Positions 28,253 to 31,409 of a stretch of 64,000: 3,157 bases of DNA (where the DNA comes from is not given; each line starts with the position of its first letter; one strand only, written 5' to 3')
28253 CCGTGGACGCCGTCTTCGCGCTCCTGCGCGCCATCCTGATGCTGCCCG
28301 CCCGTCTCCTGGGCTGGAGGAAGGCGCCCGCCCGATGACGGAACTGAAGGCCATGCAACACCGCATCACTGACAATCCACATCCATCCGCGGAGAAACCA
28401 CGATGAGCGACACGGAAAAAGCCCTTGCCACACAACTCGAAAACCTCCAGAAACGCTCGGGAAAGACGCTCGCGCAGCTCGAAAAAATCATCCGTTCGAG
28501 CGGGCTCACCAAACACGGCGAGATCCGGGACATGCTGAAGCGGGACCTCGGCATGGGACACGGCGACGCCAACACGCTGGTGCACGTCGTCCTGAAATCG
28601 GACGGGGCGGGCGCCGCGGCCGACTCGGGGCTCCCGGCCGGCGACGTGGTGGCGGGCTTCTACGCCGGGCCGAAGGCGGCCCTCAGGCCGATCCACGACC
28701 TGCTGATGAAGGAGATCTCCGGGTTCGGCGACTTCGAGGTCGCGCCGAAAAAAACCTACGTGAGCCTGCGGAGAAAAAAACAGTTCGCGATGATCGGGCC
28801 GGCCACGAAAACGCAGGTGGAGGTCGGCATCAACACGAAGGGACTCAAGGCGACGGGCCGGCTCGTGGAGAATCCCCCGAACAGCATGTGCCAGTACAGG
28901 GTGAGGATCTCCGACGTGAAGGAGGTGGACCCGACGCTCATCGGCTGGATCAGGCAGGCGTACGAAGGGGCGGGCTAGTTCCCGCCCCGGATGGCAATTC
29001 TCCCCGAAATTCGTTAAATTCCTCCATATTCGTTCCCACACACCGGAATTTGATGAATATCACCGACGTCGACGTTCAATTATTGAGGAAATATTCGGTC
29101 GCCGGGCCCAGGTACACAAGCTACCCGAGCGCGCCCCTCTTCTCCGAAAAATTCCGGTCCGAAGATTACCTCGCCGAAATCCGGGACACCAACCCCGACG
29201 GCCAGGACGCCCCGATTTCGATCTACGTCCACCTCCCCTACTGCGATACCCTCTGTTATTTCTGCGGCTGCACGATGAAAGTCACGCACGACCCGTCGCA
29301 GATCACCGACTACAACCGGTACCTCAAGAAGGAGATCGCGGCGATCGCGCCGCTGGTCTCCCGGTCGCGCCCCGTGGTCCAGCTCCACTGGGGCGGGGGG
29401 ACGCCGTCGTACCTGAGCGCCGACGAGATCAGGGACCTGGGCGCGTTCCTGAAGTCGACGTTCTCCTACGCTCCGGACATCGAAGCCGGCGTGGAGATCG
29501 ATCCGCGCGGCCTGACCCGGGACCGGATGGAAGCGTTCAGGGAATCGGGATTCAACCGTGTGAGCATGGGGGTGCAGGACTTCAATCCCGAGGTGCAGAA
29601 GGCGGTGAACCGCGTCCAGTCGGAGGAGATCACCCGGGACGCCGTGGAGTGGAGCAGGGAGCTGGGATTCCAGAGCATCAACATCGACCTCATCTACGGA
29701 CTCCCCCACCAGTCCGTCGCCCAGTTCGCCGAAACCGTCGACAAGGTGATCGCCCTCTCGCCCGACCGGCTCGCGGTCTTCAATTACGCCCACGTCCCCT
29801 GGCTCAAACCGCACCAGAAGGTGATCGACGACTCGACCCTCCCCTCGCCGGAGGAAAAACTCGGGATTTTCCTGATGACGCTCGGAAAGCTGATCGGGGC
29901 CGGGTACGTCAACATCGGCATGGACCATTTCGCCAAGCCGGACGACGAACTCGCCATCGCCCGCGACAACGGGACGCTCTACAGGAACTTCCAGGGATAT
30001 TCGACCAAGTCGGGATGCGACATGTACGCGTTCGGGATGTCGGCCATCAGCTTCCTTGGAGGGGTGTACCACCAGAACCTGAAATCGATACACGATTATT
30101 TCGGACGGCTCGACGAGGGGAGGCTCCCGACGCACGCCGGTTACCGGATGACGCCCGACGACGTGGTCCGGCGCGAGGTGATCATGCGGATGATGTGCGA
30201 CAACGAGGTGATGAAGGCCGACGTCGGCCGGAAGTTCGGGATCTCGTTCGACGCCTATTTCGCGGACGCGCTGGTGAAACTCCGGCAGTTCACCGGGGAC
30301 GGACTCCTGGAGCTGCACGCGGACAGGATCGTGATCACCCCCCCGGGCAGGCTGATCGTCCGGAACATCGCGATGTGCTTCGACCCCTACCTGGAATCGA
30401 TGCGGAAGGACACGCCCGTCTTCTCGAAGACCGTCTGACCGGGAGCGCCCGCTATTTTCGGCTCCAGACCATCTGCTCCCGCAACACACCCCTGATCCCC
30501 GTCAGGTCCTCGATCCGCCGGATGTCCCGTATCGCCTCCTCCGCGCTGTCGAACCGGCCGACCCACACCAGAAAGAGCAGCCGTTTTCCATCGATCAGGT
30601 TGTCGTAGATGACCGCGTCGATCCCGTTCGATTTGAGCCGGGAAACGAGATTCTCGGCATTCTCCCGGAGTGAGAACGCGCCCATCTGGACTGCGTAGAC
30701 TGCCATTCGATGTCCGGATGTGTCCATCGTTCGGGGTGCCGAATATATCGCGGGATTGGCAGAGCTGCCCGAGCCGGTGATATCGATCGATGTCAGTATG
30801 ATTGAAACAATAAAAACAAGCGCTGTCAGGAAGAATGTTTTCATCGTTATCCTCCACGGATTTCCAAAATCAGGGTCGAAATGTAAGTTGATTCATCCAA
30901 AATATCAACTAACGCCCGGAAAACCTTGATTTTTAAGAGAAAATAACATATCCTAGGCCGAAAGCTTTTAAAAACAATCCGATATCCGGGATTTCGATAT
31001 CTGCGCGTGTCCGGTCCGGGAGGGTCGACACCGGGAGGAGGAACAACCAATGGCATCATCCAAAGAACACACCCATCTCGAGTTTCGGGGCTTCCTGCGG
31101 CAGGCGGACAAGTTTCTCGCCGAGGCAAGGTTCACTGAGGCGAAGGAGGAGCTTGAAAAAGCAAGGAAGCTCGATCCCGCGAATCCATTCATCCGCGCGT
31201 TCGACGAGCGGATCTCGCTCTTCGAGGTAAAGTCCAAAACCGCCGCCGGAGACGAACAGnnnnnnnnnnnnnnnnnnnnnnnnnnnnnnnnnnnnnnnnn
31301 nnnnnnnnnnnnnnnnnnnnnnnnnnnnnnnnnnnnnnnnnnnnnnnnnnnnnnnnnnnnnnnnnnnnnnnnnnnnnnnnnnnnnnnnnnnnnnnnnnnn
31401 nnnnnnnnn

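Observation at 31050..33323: Inverted response-regulator architecture: 600-aa TPR + coiled-coil region followed by a C-terminal REC domain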

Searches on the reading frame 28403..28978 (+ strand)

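Call 3: search_protein_families(library=pfam, proteins=[window:28403-28978:+], max_evalue=0.1)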
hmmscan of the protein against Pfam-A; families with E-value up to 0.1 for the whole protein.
window:28403-28978:+ (191 aa): 2 families
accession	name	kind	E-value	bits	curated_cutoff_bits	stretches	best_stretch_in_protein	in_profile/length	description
PF18899.5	DUF5655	-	2.7e-21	76.1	24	1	85-188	3-107/109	Domain of unknown function (DUF5655)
PF14117.11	DUF4287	-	2.3e-14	53.6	27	1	9-64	3-59/60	Domain of unknown function (DUF4287)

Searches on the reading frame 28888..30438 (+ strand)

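Call 3: search_protein_families(library=pfam, proteins=[window:28888-30438:+], max_evalue=0.1)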
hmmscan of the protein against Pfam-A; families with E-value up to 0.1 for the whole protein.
window:28888-30438:+ (516 aa): 2 families
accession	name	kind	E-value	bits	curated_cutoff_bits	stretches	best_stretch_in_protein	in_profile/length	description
PF04055.27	Radical_SAM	-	2.3e-23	83.6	29.5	1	113-286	1-165/166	Radical SAM superfamily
PF06969.22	HemN_C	-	1e-12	48.4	24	1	422-489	2-66/67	HemN C-terminal domain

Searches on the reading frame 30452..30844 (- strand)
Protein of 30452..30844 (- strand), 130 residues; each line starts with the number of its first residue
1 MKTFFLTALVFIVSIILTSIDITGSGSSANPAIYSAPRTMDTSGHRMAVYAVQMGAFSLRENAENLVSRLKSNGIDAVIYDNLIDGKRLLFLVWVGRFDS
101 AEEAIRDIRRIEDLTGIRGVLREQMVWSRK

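Call 3: search_protein_families(library=pfam, proteins=[window:30452-30844:-], max_evalue=0.1)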
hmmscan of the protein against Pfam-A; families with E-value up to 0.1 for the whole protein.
window:30452-30844:- (130 aa): 1 family
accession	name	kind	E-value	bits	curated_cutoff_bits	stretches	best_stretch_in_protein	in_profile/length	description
PF05036.18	SPOR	-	2.4e-12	47.5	21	1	50-121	5-74/76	SPOR domain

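Call 4: search_protein_families(library=ncbifam, proteins=[window:30452-30844:-], max_evalue=0.1)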
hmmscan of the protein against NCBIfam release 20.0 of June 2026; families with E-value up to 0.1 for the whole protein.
window:30452-30844:- (130 aa): 3 families
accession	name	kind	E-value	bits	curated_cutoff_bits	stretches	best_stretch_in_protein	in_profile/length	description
TIGR02223.1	ftsN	equivalog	1.9e-06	27.7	107.65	1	35-109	217-285/299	cell division protein FtsN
NF047735.1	MPL36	exception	5.2e-05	23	430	1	46-79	269-302/305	RlpA family plasminogen-binding lipoprotein MPL36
NF007953.1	PRK10672.1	equivalog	0.03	13.8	201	1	46-73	324-351/362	endolytic peptidoglycan transglycosylase RlpA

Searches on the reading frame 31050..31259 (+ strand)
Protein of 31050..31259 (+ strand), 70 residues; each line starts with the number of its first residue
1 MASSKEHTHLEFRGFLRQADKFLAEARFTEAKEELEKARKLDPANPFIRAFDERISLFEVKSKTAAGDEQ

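Call 46: search_protein_families(library=pfam, proteins=[window:31050-31259:+], max_evalue=10)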
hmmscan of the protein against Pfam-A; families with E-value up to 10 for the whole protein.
seq(70 aa): 4 families
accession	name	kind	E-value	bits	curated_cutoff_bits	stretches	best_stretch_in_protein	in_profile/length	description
PF07719.23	TPR_2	-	0.014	15.9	27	1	17-45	6-34/34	Tetratricopeptide repeat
PF13428.12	TPR_14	-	0.023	15.8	23.5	1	19-49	8-38/44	Tetratricopeptide repeat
PF14559.12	TPR_19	-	0.033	14.9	25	1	23-46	2-25/68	Tetratricopeptide repeat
PF13414.12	TPR_11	-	0.13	12.4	26.8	1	25-46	7-28/42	TPR repeat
